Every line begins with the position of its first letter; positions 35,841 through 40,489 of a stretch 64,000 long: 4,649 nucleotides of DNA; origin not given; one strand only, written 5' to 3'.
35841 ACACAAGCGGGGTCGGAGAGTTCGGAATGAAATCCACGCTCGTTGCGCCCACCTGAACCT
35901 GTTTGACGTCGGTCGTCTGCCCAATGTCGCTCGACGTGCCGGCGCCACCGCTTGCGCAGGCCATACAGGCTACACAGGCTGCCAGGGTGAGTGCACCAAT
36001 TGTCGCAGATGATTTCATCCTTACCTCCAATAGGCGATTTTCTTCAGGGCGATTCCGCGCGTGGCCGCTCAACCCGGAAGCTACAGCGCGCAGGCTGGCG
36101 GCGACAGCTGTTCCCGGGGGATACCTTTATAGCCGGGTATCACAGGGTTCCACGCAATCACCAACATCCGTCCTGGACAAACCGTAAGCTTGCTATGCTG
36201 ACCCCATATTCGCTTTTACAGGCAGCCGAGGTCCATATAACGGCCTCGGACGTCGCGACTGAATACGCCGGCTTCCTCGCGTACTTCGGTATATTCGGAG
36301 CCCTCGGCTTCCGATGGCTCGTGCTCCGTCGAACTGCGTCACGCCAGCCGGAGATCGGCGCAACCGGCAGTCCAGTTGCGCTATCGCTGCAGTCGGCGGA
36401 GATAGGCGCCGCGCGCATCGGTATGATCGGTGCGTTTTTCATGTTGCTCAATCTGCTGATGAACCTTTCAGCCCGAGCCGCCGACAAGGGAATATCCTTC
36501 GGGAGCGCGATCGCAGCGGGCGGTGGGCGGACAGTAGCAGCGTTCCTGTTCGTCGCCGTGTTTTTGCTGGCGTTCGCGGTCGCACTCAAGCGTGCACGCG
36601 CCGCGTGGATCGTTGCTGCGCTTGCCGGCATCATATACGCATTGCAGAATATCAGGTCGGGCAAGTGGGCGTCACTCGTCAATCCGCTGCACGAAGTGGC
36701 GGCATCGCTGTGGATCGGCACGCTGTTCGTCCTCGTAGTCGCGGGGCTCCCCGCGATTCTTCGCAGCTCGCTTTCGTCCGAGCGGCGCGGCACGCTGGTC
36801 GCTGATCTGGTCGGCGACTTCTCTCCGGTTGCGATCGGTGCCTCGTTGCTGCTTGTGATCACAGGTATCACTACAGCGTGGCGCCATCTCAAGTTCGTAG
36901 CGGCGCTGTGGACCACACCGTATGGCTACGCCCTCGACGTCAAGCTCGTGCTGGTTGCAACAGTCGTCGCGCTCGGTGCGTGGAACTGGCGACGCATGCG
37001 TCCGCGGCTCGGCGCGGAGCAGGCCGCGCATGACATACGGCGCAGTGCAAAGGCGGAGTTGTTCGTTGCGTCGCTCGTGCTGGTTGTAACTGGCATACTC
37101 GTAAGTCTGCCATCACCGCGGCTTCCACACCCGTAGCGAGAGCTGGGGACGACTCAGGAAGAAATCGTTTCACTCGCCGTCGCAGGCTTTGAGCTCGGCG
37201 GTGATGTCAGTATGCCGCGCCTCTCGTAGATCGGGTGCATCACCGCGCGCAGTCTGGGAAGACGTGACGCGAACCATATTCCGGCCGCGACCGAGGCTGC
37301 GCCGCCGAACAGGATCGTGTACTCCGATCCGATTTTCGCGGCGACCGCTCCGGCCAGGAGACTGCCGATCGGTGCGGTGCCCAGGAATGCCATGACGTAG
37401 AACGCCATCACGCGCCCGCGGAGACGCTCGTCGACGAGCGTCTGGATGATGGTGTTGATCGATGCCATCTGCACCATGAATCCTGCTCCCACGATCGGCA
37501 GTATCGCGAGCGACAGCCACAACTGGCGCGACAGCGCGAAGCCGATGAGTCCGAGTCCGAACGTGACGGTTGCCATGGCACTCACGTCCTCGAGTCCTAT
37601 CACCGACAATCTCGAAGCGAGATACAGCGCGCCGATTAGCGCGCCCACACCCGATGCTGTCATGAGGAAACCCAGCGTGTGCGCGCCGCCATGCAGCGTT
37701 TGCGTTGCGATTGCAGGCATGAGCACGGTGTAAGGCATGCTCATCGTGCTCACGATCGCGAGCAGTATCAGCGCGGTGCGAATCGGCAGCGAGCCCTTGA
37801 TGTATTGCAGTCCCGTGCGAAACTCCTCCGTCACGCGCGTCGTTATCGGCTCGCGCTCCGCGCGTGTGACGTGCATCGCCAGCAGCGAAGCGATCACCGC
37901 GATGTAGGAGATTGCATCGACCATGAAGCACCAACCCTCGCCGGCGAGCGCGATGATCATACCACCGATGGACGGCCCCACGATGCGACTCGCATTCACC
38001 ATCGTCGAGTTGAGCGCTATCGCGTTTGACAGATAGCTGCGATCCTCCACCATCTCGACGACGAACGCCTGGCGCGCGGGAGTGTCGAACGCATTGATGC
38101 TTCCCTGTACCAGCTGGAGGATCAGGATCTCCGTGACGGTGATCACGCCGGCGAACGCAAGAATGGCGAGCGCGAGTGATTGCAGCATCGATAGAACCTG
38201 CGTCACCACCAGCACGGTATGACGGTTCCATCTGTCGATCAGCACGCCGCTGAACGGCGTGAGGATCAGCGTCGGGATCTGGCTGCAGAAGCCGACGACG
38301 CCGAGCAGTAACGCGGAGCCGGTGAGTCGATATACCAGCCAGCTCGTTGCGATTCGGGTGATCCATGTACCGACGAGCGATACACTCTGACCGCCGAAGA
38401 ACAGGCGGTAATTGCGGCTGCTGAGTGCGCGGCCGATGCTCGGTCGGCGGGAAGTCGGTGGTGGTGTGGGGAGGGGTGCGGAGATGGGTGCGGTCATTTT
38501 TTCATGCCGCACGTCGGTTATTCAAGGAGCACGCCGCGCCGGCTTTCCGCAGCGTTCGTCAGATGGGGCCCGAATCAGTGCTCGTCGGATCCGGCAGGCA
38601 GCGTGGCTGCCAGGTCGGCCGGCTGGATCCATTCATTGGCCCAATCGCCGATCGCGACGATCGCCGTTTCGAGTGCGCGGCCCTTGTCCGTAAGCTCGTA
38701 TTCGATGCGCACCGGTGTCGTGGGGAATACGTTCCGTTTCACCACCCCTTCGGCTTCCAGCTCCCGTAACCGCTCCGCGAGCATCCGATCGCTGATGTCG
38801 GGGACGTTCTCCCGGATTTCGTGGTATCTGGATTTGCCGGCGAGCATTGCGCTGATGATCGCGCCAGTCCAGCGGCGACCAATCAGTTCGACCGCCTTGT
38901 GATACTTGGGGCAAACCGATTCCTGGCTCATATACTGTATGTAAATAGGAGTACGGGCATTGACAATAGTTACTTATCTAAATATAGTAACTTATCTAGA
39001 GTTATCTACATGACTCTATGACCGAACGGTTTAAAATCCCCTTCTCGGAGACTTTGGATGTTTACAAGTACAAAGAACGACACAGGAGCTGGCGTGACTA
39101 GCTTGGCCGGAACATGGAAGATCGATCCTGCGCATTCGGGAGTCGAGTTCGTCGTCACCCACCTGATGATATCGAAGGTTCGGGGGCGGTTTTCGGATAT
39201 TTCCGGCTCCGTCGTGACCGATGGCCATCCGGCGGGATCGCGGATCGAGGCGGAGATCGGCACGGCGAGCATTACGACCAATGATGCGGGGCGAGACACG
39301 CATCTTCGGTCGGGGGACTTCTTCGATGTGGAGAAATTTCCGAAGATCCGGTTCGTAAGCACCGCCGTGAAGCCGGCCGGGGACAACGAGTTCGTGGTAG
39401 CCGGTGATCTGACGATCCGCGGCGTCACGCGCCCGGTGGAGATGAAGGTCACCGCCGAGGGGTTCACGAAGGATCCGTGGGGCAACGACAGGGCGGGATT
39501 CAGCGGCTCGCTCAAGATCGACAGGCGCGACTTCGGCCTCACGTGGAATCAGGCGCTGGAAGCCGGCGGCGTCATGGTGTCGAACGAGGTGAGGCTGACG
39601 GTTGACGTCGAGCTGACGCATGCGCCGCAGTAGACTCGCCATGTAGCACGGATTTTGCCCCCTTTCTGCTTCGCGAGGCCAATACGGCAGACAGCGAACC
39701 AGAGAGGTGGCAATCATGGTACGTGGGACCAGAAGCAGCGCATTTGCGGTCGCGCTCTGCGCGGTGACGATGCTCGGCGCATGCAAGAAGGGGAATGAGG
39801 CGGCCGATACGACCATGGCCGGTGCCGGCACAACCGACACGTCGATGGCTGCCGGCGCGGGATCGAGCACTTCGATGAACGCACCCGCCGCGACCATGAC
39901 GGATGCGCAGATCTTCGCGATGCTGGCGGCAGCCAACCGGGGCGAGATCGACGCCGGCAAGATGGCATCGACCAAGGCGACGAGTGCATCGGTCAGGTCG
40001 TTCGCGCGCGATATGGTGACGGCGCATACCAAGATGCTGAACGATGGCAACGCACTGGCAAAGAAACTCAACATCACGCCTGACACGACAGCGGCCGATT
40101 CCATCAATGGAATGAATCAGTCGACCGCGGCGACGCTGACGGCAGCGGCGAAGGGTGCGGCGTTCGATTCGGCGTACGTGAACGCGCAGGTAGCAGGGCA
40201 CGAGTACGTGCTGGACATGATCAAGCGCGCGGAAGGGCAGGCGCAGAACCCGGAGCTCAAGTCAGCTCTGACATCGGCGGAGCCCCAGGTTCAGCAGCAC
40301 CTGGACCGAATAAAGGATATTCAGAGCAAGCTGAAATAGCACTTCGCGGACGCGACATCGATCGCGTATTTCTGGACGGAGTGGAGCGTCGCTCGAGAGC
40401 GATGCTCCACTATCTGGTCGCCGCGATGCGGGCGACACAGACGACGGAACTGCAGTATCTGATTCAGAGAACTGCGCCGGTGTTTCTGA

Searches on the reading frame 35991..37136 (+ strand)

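Call 57: search_protein_families(library=pfam, proteins=[window:35991-37136:+], max_evalue=0.001)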
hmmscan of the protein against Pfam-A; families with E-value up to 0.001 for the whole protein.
window:35991-37136:+ (381 aa): 1 family
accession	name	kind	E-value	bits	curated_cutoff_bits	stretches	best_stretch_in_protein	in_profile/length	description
PF05425.18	CopD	-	5.7e-20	72.1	32.1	1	273-370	3-105/105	Copper resistance protein D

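Call 60: search_protein_families(library=ncbifam, proteins=[window:35991-37136:+], max_evalue=0.001)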
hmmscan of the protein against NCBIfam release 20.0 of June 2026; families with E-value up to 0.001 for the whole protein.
window:35991-37136:+ (381 aa): 1 family
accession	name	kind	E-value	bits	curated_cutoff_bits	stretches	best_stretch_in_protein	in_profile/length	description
NF033808.0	copper_CopD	equivalog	5.9e-14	52.4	195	1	92-370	9-289/295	copper homeostasis membrane protein CopD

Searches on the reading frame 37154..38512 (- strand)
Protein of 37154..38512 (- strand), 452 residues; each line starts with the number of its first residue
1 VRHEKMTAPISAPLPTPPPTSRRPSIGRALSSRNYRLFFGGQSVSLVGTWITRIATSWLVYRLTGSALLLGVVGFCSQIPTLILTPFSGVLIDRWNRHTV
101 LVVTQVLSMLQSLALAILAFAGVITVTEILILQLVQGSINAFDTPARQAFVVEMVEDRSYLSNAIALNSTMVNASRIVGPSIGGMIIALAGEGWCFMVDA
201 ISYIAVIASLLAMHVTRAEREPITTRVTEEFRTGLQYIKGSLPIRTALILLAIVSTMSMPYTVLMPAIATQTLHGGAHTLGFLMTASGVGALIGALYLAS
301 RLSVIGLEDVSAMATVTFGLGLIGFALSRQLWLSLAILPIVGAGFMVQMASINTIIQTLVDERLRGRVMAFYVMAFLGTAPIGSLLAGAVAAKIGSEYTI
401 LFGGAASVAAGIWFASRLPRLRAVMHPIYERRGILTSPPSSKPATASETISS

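Call 57: search_protein_families(library=pfam, proteins=[window:37154-38512:-], max_evalue=0.001)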
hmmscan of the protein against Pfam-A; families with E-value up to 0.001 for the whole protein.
window:37154-38512:- (452 aa): 2 families
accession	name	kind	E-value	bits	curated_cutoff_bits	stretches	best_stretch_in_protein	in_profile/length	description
PF05977.19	MFS_3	-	5.2e-66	223.6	27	1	32-423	9-400/524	Transmembrane secretion effector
PF07690.21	MFS_1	-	6.8e-32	111.2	33.4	2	39-256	2-217/347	Major Facilitator Superfamily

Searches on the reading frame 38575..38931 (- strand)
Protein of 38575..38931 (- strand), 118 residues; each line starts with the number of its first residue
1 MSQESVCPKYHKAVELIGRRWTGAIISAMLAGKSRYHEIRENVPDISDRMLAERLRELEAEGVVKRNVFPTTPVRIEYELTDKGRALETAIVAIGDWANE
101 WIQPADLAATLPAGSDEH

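Call 58: search_protein_families(library=pfam, proteins=[window:38575-38931:-], max_evalue=0.001)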
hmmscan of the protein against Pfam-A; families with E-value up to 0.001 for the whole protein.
window:38575-38931:- (118 aa): 1 family
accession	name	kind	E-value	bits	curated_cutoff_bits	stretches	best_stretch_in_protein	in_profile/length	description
PF01638.23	HxlR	-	1.7e-31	108.3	20.8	1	16-104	1-89/91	HxlR-like helix-turn-helix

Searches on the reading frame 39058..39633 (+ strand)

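Call 58: search_protein_families(library=pfam, proteins=[window:39058-39633:+], max_evalue=0.001)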
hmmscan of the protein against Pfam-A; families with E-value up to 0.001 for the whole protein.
window:39058-39633:+ (191 aa): 1 family
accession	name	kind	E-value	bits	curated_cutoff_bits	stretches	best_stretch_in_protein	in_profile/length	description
PF04264.18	YceI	-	4.1e-53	180.2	23.7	1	20-186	1-150/150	YceI-like domain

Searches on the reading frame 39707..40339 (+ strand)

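Call 58: search_protein_families(library=pfam, proteins=[window:39707-40339:+], max_evalue=0.001)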
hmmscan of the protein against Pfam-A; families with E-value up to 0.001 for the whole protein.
window:39707-40339:+ (210 aa): 2 families
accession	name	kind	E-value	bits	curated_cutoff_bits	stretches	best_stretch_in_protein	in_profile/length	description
PF13628.12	DUF4142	-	2.3e-31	109.3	27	1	65-204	2-137/138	Domain of unknown function (DUF4142)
PF03713.19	DUF305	-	2.5e-05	24.8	27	1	127-200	72-145/151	Domain of unknown function (DUF305)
